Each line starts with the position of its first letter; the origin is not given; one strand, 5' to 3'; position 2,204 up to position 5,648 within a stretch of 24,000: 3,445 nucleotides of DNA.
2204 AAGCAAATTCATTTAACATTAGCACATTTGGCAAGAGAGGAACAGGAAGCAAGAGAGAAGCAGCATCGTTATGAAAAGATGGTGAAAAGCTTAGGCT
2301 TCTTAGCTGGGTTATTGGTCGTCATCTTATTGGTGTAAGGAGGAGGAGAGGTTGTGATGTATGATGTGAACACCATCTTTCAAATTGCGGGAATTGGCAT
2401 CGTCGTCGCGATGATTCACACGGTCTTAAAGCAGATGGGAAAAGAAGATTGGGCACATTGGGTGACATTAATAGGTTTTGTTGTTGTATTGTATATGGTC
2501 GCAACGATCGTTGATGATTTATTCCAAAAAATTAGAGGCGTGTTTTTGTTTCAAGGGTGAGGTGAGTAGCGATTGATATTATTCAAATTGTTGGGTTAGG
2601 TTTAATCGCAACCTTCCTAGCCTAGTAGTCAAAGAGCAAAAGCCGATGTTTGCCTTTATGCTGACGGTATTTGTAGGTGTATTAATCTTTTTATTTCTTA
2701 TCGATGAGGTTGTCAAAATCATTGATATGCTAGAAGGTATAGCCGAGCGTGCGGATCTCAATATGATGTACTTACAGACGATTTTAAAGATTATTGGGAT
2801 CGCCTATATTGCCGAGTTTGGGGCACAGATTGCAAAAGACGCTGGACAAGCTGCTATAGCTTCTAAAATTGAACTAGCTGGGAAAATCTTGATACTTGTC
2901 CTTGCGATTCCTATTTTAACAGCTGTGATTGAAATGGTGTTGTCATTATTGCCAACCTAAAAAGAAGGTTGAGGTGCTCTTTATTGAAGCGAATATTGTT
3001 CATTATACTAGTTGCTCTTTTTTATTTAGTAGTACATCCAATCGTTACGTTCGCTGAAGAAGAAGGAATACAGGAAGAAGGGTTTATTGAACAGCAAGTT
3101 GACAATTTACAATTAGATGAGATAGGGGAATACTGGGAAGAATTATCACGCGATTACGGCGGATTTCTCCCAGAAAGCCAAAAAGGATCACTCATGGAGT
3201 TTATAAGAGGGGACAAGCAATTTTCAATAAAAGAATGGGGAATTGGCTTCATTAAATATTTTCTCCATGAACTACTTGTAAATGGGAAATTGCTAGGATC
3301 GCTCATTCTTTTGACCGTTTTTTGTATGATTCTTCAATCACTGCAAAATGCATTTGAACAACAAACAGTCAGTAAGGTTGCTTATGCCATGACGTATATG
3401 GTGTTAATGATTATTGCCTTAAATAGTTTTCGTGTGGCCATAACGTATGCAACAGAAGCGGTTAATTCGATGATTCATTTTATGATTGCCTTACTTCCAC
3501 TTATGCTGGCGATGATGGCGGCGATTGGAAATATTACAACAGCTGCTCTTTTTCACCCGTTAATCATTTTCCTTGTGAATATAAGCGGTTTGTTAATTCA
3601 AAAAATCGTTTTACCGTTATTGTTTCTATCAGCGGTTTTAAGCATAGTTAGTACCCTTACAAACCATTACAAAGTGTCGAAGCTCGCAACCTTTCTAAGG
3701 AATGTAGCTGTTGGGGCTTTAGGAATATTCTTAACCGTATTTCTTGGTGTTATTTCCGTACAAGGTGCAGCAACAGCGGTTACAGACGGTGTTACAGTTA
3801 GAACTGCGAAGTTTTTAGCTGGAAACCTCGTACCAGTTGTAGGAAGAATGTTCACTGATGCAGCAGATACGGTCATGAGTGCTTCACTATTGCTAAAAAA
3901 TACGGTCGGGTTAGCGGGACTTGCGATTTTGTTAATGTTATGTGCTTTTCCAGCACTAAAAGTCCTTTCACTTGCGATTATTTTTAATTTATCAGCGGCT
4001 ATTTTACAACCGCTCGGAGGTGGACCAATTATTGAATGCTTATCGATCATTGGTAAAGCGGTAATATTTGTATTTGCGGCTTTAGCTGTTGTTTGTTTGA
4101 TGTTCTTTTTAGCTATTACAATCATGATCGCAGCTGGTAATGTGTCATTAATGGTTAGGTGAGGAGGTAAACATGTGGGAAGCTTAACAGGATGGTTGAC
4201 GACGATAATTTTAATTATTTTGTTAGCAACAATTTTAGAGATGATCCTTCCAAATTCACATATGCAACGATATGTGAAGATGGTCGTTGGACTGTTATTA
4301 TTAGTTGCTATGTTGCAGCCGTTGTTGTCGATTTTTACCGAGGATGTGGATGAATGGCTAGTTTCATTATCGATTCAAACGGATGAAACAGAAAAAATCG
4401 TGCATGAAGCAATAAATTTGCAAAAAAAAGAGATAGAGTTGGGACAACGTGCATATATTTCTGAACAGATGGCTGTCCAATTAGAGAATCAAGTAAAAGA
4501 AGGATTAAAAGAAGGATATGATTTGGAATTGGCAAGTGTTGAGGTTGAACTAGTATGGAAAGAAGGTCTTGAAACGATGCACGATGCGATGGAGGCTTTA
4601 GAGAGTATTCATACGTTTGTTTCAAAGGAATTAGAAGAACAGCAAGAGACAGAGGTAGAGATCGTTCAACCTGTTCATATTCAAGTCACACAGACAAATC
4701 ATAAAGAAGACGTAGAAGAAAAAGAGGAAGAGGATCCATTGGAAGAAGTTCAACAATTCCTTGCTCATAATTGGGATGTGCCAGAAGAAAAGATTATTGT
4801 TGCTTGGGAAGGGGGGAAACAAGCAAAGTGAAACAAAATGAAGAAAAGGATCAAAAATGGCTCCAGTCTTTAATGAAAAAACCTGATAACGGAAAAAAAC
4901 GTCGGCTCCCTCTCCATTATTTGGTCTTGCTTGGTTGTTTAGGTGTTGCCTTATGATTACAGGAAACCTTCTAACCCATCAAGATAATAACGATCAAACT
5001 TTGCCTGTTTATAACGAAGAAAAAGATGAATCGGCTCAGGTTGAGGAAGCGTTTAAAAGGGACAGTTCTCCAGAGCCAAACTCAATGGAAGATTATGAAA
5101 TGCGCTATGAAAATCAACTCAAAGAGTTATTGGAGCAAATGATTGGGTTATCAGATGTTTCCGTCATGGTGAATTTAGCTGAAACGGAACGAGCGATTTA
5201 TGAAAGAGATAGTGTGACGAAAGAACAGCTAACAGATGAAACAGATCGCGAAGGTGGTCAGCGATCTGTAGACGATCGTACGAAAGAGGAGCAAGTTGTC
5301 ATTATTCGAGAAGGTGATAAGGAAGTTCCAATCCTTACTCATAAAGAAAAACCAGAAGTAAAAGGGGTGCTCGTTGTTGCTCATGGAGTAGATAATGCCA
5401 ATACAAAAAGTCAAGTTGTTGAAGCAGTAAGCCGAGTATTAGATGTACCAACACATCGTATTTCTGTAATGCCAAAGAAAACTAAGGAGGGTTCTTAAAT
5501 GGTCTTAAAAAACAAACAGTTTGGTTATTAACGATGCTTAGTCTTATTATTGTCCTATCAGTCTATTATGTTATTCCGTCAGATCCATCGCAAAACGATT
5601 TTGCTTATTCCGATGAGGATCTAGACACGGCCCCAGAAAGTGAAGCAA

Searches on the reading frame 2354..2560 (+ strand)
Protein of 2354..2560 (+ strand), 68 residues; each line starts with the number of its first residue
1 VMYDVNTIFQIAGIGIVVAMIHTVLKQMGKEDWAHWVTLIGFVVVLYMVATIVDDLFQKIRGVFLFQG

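Call 7: search_protein_families(library=ncbifam, proteins=[window:2354-2560:+])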
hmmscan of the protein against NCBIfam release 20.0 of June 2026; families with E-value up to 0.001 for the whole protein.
window:2354-2560:+ (68 aa): 1 family
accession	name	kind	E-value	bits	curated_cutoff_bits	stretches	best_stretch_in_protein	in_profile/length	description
TIGR02848.1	spore_III_AC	equivalog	1.2e-29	102.6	56.65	1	4-66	2-64/64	stage III sporulation protein AC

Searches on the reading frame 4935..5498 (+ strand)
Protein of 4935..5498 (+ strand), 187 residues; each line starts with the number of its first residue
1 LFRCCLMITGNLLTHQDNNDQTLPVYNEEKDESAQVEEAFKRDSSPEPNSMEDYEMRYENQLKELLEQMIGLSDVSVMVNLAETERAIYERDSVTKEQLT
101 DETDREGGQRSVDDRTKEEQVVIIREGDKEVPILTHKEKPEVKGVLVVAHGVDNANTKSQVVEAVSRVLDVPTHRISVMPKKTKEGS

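Call 7: search_protein_families(library=ncbifam, proteins=[window:4935-5498:+])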
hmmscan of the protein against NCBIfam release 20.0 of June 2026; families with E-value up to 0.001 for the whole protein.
window:4935-5498:+ (187 aa): 1 family
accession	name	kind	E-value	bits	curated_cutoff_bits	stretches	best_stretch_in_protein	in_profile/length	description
TIGR02830.1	spore_III_AG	equivalog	3.1e-59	199.5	147.7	1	5-182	15-186/186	stage III sporulation protein AG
